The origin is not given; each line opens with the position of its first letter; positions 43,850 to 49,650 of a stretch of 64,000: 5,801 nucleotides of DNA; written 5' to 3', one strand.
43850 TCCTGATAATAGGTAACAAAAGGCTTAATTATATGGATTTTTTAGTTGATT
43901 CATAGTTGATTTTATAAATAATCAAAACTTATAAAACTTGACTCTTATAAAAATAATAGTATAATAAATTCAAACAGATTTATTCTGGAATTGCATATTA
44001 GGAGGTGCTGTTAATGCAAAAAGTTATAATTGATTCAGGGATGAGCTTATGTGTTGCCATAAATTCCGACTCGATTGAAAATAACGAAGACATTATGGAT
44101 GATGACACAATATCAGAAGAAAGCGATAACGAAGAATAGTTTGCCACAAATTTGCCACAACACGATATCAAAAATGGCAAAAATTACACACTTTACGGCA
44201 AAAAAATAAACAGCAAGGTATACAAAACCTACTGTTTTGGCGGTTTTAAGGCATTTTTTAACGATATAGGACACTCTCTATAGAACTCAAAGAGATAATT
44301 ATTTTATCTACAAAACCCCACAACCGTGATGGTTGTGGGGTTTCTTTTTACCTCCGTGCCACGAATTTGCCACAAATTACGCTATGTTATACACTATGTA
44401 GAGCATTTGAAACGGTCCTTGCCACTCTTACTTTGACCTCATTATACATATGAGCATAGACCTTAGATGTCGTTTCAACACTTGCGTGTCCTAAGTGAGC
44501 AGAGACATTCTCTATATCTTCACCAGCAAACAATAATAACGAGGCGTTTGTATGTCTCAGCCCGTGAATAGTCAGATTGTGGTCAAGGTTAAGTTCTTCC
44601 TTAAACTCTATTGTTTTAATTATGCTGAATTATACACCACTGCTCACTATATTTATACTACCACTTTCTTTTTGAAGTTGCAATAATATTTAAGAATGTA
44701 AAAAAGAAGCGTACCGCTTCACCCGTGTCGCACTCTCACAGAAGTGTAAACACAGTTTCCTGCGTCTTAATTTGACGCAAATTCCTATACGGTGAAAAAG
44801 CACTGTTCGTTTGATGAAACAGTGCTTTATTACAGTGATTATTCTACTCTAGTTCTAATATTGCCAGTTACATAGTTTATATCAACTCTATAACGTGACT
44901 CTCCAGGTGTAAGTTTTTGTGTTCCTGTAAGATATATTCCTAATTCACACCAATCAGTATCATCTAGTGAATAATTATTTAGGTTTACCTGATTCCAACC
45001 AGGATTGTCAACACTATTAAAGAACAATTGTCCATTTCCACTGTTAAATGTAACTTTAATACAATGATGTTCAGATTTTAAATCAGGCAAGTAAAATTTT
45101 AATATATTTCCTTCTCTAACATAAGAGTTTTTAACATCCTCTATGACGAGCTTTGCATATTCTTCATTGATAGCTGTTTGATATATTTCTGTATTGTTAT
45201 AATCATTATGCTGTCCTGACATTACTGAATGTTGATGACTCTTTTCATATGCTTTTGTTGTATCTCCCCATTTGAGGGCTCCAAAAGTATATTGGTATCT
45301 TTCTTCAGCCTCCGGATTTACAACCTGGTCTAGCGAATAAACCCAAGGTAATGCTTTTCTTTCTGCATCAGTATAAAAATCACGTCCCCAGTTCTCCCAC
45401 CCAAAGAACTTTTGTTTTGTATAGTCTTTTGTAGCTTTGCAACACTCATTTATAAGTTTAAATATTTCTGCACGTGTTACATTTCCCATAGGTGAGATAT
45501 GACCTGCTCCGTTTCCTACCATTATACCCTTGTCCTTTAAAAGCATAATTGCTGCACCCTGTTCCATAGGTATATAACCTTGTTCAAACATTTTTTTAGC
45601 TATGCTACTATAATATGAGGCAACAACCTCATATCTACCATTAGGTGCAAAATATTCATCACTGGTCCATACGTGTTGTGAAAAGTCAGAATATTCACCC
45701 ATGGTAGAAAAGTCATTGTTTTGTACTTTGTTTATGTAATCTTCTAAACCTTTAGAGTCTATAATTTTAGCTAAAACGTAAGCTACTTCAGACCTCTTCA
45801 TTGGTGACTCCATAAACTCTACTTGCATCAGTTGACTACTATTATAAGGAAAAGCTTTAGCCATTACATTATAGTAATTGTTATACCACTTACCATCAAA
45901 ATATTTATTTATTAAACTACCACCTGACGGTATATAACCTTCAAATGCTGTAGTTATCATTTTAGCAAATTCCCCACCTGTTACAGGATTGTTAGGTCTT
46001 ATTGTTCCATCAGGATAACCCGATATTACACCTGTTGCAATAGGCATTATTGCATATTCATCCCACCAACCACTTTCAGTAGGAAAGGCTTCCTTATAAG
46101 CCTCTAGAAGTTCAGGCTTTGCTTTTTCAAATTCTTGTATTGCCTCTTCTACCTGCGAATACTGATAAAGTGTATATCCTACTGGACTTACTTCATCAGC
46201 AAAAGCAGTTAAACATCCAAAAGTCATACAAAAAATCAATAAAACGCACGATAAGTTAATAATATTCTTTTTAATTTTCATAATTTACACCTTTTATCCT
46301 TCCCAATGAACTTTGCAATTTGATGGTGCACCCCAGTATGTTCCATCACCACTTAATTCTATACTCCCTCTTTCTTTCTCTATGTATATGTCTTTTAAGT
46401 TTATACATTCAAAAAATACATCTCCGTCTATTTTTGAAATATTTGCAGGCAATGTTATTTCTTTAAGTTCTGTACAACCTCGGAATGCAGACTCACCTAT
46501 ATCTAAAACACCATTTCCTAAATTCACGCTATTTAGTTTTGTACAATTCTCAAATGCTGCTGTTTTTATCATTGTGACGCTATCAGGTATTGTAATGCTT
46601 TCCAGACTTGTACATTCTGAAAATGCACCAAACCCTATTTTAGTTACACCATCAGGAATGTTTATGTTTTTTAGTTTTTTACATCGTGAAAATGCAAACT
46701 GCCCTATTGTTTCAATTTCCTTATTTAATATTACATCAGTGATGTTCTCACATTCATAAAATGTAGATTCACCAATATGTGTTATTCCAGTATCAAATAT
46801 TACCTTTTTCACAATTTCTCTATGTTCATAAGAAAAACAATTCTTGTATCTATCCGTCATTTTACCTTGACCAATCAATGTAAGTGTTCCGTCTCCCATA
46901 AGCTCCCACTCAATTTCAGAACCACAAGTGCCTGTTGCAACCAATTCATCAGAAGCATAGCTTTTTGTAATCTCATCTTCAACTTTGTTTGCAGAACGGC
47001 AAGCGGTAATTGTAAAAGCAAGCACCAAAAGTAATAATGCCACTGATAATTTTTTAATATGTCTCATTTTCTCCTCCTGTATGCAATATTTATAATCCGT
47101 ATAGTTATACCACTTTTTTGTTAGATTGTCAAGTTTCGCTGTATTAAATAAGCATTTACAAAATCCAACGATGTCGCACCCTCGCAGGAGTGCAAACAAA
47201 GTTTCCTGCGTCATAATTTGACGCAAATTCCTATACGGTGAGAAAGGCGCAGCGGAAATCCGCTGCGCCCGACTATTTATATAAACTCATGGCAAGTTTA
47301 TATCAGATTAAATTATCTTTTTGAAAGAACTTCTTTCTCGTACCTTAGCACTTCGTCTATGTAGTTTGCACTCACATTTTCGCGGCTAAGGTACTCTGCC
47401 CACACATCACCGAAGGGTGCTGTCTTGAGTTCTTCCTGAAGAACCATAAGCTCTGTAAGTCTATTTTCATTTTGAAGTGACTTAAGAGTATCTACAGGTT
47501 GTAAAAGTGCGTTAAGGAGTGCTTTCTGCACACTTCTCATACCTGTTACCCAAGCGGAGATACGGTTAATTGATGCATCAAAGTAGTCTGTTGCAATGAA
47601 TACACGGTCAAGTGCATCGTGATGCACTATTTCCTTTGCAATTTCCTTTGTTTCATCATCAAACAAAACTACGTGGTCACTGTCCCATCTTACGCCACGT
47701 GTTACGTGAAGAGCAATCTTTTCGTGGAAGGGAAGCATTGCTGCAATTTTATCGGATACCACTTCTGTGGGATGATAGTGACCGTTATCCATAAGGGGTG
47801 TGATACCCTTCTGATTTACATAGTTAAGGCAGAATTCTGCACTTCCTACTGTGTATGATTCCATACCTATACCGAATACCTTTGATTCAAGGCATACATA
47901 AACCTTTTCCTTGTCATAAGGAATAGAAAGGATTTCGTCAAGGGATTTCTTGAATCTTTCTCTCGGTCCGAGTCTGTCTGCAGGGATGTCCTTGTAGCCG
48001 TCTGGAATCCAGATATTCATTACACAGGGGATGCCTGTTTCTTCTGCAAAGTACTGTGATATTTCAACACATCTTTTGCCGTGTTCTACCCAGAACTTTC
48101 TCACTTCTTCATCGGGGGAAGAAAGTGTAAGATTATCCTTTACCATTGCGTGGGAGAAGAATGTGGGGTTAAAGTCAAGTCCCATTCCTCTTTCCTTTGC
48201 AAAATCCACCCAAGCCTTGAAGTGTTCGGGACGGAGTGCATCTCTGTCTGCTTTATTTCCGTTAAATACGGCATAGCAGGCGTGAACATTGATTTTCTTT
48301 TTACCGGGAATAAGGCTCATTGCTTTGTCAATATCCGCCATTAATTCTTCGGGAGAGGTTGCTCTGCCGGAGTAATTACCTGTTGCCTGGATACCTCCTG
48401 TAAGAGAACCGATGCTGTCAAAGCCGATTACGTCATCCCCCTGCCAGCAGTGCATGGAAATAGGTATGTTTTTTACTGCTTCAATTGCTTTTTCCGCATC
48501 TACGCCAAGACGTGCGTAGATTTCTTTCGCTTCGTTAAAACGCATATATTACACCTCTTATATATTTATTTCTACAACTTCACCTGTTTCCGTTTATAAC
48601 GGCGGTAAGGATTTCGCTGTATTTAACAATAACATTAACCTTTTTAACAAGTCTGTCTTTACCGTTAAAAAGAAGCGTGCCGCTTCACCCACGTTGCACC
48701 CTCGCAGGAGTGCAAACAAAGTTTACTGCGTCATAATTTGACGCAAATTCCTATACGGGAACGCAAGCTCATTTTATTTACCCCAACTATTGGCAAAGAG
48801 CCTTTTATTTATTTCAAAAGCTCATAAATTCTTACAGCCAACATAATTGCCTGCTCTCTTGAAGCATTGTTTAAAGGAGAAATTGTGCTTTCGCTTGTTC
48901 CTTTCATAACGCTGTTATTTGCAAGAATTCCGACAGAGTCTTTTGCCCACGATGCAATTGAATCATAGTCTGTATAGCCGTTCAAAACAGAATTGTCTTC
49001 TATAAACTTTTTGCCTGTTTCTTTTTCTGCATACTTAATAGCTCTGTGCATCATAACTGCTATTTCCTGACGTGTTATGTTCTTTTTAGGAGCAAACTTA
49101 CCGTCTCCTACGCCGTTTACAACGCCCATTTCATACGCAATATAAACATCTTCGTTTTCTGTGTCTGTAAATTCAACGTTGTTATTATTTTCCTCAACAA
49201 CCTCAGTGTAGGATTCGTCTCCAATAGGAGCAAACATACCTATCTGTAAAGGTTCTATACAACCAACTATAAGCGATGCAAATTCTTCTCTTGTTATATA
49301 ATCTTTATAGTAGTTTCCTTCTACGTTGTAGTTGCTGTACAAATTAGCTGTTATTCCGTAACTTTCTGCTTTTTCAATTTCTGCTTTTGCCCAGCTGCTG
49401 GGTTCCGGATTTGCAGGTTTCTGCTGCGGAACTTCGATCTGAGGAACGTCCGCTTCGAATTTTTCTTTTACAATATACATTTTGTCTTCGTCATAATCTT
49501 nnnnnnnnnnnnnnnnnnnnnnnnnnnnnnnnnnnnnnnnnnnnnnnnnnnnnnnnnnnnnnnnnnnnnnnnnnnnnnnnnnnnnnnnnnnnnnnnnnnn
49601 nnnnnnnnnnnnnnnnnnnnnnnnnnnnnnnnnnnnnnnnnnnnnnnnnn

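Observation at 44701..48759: Family of ~95-nt three-hairpin repeats placed right after gene terminators (copies A, B, C; possible D at 8751)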

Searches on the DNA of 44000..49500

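Call 9: search_rna_families(source=window, start=44000, end=49500, threshold=evalue, max_evalue=10, show_alignments=3)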
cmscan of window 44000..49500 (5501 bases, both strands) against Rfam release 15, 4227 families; matches with E-value up to 10: 9.
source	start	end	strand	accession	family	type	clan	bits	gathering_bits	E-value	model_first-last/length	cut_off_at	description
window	44282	44345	-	RF02351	psRNA14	Gene; sRNA;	-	26.2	60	0.34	1-84/84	no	Proteobacteria sRNA psRNA14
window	44203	44345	+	RF04178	BTnc005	Gene; sRNA;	-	23.6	174.8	0.029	1-205/205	no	Bacteroides sRNA BTnc005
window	44171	44353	-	RF00101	SraC_RyeA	Gene; sRNA;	CL00105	21.7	37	1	1-145/145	no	SraC/RyeA RNA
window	46391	46493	+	RF00842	MIR403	Gene; miRNA;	-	21.5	70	0.7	1-115/115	no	MIR403 microRNA precursor family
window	44788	44837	+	RF00713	mir-239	Gene; miRNA;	-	20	49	1.2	10-64/74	no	mir-239 microRNA precursor family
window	47587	47667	-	RF00593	snoU83B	Gene; snRNA; snoRNA; CD-box;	-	19.3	35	2.1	1-94/94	no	Small nucleolar RNA U83B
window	44789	44836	-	RF00663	mir-183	Gene; miRNA;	CL00093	18.3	53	2.8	14-61/74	no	mir-183 microRNA precursor family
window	45248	45305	+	RF00110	RybB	Gene; sRNA;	-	17.4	40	5.6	1-79/79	no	RybB RNA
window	44789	44836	-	RF00713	mir-239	Gene; miRNA;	-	17.3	49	7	11-63/74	no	mir-239 microRNA precursor family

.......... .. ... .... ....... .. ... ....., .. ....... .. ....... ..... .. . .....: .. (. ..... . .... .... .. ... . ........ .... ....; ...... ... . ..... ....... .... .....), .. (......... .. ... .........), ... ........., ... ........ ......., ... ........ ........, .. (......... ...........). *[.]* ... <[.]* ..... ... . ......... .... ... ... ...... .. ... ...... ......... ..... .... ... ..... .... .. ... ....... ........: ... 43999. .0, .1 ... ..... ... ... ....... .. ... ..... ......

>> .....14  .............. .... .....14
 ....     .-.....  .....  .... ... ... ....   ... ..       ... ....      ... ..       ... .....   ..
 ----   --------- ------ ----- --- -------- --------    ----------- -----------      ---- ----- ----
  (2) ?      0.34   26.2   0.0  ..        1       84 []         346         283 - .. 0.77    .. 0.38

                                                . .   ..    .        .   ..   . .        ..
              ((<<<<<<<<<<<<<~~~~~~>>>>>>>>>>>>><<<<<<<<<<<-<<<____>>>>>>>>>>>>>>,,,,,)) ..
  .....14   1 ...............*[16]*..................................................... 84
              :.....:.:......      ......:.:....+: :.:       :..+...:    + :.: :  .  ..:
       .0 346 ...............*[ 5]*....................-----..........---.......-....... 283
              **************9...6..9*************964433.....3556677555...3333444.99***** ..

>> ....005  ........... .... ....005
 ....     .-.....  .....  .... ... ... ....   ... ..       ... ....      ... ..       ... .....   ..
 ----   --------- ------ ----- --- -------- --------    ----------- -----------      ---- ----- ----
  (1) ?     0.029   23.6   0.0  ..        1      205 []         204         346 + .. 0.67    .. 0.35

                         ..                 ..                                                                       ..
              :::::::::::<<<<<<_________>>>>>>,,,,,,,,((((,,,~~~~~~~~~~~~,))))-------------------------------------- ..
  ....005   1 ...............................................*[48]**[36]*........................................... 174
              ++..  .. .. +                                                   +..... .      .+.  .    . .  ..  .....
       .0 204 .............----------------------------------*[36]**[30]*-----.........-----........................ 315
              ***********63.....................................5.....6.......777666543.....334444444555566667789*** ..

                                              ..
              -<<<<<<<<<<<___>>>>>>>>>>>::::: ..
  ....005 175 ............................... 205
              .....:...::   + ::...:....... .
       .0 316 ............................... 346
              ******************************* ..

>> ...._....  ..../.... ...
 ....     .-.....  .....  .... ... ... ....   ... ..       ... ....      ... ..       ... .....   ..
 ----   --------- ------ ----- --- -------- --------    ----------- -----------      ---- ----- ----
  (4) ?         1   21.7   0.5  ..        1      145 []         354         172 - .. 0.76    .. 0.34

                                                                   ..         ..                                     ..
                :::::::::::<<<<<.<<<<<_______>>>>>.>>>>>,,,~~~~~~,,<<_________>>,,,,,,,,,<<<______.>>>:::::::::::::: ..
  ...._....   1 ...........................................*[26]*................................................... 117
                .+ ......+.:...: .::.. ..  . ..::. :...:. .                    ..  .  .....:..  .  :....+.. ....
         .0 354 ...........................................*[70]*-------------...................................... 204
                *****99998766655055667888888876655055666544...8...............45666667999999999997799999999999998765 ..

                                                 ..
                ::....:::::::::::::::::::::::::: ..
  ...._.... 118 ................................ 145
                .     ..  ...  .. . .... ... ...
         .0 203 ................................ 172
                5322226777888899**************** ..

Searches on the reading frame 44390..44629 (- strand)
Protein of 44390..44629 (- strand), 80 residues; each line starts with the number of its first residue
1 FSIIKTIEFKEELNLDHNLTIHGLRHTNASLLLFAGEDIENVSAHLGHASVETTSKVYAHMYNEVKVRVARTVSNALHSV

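Call 86: search_protein_families(library=pfam, proteins=[window:44390-44629:-], max_evalue=0.01)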
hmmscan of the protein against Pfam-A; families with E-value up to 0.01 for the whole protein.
seq(80 aa): 1 family
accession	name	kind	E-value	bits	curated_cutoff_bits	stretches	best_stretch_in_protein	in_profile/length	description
PF00589.27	Phage_integrase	-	1e-09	38.9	27.1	1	10-62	118-169/172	Phage integrase family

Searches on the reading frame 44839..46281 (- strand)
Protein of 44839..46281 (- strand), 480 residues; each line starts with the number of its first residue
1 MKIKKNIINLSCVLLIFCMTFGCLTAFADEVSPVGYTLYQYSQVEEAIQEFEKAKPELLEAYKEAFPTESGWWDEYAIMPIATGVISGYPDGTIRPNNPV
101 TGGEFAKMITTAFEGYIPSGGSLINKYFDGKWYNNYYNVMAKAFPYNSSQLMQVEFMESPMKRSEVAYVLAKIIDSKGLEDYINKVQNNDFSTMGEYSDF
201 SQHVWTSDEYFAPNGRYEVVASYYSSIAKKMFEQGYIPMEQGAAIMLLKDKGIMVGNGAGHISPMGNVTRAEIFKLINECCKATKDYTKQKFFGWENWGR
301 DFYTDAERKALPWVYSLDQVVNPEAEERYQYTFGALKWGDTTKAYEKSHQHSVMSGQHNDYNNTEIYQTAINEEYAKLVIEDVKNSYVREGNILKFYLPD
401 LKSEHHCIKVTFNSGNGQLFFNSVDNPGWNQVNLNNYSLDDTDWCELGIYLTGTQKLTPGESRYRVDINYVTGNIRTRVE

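Call 14: search_protein_families(library=pfam, proteins=[window:44839-46281:-])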
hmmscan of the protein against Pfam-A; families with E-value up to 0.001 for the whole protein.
window:44839-46281:- (480 aa): 1 family
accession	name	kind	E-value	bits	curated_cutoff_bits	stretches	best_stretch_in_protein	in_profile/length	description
PF00395.25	SLH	-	4.4e-15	55.8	20.8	2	70-106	8-44/44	S-layer homology domain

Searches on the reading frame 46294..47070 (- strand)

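Call 14: search_protein_families(library=pfam, proteins=[window:46294-47070:-])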
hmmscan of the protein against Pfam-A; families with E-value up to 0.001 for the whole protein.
window:46294-47070:- (258 aa): 3 families
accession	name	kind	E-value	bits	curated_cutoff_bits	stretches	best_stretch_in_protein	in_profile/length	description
PF13306.12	LRR_5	-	7.6e-51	171.7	27.7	2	120-237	1-115/127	BspA type Leucine rich repeat region (6 copies)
PF13855.12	LRR_8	-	6.9e-09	35.8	27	0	186-231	11-57/61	Leucine rich repeat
PF12799.13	LRR_4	-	0.00012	22.7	27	0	156-190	3-38/44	Leucine Rich repeats (2 copies)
